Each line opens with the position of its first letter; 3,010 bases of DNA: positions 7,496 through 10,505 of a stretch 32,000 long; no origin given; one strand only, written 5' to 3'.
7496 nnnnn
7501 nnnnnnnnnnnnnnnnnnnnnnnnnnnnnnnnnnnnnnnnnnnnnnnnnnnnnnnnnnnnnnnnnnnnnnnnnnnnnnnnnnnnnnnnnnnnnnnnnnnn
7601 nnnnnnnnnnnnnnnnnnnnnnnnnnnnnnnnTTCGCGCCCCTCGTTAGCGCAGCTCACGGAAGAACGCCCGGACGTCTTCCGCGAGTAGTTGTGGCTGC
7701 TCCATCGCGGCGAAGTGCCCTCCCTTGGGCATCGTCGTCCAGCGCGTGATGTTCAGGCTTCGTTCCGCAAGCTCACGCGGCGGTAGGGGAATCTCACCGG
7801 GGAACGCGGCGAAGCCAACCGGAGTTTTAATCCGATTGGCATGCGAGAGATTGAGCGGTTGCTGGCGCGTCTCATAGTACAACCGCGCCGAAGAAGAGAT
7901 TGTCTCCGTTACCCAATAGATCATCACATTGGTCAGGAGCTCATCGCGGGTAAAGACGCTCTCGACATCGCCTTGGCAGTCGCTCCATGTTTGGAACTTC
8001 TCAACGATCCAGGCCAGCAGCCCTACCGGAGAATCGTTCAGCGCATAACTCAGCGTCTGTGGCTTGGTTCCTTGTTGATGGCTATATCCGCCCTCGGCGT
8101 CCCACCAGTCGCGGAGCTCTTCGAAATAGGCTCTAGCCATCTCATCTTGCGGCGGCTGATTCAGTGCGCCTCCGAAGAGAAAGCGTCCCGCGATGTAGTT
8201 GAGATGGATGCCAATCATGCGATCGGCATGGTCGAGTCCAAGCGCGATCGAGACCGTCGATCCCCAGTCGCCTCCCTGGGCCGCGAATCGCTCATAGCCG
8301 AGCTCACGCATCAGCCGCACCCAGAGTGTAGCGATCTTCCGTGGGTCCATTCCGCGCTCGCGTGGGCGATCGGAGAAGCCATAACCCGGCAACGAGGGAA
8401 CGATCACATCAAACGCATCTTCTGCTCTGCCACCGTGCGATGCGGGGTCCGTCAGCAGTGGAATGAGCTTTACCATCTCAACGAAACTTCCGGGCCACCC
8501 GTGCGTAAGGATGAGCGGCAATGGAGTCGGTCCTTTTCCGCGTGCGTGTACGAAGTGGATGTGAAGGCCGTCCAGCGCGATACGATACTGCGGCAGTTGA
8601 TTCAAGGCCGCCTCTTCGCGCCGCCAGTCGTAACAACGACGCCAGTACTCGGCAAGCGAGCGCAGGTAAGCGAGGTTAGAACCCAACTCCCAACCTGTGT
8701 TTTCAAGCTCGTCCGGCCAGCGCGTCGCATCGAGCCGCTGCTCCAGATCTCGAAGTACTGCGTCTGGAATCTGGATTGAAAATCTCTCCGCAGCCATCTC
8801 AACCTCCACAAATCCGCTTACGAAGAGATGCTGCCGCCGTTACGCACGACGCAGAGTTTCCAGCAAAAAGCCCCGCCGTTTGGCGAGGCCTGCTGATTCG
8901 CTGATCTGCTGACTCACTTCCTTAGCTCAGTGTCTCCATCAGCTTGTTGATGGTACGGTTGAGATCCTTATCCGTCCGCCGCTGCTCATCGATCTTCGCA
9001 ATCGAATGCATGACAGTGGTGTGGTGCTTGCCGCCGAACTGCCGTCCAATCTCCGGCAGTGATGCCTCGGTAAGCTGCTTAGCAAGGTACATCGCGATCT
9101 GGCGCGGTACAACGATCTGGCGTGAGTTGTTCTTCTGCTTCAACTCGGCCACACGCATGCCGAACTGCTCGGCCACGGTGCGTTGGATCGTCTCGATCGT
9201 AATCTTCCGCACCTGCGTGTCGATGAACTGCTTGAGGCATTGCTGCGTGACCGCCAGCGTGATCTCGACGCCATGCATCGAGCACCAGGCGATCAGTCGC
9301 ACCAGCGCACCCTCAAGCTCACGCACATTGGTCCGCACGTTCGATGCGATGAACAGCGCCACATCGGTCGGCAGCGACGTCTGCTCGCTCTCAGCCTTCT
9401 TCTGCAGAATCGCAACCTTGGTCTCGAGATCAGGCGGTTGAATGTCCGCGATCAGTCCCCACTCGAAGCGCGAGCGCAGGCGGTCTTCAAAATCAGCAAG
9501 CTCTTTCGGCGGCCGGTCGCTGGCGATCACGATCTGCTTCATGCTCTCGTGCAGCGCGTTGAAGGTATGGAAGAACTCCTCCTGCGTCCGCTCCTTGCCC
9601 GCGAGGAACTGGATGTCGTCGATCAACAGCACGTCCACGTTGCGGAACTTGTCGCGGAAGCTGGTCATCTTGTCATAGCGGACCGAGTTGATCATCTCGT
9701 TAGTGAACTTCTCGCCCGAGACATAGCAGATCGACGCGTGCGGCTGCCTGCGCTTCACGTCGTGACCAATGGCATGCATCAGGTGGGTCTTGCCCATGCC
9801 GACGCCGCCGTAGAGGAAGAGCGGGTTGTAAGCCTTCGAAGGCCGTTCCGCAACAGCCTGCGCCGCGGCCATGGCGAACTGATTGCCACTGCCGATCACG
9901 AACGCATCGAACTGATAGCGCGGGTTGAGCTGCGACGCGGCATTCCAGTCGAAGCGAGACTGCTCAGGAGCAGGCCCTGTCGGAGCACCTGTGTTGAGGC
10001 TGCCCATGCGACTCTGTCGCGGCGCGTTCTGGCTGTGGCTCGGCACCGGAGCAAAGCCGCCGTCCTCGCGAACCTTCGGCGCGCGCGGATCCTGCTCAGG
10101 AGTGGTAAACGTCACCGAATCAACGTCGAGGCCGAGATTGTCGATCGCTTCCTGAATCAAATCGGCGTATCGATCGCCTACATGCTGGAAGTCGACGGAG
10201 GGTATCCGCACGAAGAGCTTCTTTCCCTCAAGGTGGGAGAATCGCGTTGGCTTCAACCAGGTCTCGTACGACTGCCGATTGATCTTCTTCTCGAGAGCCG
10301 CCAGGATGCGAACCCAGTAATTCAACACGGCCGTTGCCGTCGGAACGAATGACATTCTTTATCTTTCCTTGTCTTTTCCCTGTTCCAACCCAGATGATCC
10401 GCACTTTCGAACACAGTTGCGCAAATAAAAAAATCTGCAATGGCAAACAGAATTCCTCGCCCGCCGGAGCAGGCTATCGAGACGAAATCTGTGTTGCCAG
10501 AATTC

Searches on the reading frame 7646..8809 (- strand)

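Call 14: search_protein_families(library=pfam, proteins=[window:7646-8809:-])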
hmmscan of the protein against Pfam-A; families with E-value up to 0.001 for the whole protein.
window:7646-8809:- (387 aa): 3 families
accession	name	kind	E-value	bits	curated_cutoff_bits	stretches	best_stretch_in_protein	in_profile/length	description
PF06441.18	EHN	-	1.1e-36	125.8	22.8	1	8-112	2-107/107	Epoxide hydrolase N terminus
PF00561.26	Abhydrolase_1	-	2.4e-14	54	25.8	1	98-203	2-99/245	alpha/beta hydrolase fold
PF12697.13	Abhydrolase_6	-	0.00012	23.3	26.3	1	99-377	1-216/217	Alpha/beta hydrolase family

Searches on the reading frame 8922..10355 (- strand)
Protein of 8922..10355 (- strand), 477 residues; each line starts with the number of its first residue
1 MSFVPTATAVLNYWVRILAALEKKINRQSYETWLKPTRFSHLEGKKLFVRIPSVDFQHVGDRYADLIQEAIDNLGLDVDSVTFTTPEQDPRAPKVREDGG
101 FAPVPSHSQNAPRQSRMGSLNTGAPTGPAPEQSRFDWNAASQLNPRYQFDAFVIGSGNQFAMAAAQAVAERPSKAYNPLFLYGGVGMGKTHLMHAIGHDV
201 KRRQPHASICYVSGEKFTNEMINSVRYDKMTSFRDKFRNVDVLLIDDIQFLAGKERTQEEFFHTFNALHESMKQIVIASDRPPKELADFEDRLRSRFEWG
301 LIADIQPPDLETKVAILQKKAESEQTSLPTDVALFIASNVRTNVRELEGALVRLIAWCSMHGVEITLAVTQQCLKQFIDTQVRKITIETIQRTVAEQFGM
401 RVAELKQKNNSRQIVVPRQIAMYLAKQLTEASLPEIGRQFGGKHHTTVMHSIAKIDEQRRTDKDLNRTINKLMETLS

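Call 14: search_protein_families(library=pfam, proteins=[window:8922-10355:-])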
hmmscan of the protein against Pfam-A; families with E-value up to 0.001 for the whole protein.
window:8922-10355:- (477 aa): 8 families
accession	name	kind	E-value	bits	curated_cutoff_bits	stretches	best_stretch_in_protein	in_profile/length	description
PF00308.24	Bac_DnaA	-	3.4e-74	248.9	23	1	143-303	1-161/162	Bacterial DnaA ATPAse domain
PF08299.17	Bac_DnaA_C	-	2.4e-29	101.6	31.5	1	387-455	1-69/69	Bacterial dnaA protein helix-turn-helix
PF11638.13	DnaA_N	-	6.3e-09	35.9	24.6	1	13-71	3-63/65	DnaA N-terminal domain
PF00004.35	AAA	-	5.3e-08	33.8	21.2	1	180-283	2-112/131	ATPase family associated with various cellular activities (AAA)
PF01695.23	IstB_IS21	-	9.7e-08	32.2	24.1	1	179-282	95-195/238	IstB-like ATP binding protein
PF22688.2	Hda_lid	-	0.00018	21.9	27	0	311-354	2-45/65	Hda, lid domain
PF13173.12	AAA_14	-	0.00057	20.3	27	0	177-263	3-86/129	AAA domain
PF03969.22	AFG1_ATPase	-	0.00058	19.4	27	0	165-286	49-171/361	AFG1-like ATPase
